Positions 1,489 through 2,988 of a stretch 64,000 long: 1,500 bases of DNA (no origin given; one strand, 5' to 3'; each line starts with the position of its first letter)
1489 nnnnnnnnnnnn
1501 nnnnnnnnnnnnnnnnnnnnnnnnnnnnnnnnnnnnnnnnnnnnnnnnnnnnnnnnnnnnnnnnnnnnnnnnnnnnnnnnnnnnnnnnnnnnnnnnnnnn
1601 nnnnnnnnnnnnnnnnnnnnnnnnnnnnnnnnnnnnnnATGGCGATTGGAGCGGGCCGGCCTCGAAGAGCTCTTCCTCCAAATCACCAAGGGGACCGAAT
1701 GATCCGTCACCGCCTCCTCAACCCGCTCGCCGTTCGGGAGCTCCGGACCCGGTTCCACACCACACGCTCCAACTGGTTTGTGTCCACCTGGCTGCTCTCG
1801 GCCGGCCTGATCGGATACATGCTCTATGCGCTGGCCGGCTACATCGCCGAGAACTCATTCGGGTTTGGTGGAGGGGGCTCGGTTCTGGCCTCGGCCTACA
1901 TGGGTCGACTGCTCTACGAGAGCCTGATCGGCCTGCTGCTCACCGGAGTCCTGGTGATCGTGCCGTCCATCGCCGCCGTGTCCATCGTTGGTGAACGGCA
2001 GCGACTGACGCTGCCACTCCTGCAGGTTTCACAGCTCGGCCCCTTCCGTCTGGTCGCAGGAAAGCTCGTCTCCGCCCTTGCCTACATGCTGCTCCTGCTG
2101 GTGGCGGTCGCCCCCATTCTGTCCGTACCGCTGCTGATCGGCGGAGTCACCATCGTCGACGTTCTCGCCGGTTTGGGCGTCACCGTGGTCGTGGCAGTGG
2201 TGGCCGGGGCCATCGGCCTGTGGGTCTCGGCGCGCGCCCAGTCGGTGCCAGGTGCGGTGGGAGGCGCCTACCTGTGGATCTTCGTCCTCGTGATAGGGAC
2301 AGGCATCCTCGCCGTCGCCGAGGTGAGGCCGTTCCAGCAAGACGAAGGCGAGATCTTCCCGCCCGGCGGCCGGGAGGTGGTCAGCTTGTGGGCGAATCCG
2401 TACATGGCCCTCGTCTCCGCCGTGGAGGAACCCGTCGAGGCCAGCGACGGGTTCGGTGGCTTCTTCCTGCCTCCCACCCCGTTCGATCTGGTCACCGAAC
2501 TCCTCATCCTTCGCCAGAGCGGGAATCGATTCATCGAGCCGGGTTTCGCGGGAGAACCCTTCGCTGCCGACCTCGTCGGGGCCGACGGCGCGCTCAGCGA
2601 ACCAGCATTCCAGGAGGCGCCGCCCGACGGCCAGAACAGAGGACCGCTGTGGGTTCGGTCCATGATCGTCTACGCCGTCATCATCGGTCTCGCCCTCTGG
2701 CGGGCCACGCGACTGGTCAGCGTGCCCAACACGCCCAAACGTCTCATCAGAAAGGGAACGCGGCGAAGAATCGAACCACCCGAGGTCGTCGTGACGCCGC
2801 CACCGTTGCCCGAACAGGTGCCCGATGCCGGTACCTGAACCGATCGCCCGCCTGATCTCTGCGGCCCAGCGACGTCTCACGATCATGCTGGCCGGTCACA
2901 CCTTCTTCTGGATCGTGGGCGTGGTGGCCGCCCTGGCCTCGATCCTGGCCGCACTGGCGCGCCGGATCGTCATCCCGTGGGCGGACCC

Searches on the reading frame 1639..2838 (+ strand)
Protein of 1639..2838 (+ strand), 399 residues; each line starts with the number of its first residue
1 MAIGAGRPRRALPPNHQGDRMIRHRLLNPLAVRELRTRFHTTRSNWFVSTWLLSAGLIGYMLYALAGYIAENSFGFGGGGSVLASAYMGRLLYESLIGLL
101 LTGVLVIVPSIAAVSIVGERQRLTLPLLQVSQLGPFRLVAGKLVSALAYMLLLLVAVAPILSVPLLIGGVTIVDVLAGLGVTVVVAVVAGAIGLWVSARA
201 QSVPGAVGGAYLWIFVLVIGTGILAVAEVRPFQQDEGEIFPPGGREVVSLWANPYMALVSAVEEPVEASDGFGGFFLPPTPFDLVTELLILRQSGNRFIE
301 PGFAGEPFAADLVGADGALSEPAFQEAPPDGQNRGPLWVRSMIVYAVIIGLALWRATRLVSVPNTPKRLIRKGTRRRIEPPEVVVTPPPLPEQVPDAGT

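Call 33: find_encoding_contigs(protein=window:1639-2838:+, flank=10000, max_places=2)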
Protein window:1639-2838:+ (399 aa): no gene with exactly this product is on record in the collection.
